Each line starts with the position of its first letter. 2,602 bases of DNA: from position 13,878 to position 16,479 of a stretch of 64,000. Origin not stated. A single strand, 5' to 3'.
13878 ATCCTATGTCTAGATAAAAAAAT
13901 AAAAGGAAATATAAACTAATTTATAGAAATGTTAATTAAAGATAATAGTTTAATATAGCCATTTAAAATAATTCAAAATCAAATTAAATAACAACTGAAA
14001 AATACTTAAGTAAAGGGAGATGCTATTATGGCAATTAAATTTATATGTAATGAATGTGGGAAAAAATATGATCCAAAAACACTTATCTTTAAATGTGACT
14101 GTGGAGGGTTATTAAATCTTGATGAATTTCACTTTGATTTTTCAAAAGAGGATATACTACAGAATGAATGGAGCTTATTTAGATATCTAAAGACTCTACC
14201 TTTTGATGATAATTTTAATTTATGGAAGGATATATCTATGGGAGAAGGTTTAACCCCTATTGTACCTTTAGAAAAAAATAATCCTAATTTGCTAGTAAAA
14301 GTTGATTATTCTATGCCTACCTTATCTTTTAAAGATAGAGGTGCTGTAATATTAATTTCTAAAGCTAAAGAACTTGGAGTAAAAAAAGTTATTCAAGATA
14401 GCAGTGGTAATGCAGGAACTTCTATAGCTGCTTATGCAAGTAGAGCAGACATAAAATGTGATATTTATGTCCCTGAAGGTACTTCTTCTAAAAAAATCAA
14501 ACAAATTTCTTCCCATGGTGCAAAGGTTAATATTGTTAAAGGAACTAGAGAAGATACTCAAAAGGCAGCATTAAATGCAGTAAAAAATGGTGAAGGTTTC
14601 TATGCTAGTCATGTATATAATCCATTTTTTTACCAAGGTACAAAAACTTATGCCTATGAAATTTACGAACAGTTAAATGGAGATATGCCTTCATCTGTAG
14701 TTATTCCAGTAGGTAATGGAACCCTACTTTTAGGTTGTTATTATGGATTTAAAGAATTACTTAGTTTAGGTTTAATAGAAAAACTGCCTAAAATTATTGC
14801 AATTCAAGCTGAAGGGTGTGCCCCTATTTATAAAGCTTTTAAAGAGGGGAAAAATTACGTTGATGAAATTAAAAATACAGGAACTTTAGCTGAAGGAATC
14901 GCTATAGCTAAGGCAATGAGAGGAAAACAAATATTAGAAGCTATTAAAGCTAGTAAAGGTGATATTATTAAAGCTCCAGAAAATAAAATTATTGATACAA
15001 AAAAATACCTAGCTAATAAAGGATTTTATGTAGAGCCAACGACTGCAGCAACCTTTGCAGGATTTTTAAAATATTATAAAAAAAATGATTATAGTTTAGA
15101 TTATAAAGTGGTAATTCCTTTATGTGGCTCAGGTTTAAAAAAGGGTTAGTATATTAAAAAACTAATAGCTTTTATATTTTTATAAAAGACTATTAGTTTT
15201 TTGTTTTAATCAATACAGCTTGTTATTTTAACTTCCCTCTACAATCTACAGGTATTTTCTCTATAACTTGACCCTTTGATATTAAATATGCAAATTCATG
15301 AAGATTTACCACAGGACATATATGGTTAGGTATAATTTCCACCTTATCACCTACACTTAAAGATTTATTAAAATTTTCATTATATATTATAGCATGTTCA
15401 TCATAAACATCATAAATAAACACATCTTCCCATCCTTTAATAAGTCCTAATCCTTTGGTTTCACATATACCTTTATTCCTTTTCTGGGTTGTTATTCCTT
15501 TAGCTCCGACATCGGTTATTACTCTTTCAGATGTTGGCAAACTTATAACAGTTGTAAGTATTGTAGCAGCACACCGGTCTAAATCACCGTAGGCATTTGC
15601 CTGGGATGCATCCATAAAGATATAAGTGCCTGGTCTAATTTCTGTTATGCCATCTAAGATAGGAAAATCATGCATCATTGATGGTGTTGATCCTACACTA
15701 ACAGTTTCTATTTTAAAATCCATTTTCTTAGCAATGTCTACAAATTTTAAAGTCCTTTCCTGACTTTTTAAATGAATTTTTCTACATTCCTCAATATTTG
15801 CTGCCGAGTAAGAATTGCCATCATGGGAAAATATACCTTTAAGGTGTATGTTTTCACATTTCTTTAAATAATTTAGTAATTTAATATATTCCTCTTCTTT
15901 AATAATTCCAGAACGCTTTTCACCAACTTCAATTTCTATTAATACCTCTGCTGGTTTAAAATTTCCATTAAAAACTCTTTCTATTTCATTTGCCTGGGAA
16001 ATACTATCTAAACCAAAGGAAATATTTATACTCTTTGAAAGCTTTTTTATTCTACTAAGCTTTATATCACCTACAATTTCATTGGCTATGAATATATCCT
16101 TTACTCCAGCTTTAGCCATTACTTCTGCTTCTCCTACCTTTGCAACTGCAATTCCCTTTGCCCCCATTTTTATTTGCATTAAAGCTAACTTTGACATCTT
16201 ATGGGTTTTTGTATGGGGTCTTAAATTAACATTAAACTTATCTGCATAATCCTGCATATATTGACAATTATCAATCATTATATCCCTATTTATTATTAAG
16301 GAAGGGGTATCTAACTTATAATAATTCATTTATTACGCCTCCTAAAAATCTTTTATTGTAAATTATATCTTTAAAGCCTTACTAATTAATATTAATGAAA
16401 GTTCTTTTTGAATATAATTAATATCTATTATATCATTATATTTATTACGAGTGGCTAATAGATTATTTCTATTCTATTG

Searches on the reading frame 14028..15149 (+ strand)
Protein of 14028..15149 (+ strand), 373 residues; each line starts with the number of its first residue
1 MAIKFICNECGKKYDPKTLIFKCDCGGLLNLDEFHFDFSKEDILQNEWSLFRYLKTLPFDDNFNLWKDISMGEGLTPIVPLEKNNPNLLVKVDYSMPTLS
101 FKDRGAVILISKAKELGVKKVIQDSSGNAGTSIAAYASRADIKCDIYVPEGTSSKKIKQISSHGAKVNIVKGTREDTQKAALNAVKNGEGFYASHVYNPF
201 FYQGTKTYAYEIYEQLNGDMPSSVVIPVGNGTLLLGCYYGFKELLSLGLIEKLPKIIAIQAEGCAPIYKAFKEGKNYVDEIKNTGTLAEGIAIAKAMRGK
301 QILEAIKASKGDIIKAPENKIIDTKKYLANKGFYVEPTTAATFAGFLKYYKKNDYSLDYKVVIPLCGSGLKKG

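Call 42: search_protein_families(library=pfam, max_evalue=1e-8, proteins=[window:14028-15149:+])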
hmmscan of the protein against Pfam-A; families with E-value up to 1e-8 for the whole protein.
window:14028-15149:+ (373 aa): 1 family
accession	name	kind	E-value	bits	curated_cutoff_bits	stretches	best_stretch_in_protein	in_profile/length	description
PF00291.31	PALP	-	4.7e-69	233.4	35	1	69-367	1-295/295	Pyridoxal-phosphate dependent enzyme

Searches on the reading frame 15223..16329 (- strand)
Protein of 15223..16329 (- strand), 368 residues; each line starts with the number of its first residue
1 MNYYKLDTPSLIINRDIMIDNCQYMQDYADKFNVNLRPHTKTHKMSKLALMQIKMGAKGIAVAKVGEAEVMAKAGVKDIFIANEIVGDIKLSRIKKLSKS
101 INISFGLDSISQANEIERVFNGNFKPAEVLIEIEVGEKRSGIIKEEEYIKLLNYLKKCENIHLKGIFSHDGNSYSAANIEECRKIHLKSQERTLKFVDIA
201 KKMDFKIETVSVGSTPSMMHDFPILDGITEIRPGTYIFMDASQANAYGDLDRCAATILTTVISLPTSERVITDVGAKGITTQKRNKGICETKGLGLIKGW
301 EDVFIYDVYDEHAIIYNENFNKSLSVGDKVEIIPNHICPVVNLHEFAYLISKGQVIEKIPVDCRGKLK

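Call 42: search_protein_families(library=pfam, max_evalue=1e-8, proteins=[window:15223-16329:-])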
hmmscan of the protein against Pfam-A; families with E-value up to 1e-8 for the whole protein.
window:15223-16329:- (368 aa): 2 families
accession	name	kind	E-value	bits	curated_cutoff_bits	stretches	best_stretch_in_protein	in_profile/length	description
PF01168.26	Ala_racemase_N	-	3.9e-26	92.5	24.1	1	13-240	1-218/220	Alanine racemase, N-terminal domain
PF14031.13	D-ser_dehydrat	-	5.4e-19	69.1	22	1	254-349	1-96/97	Putative serine dehydratase domain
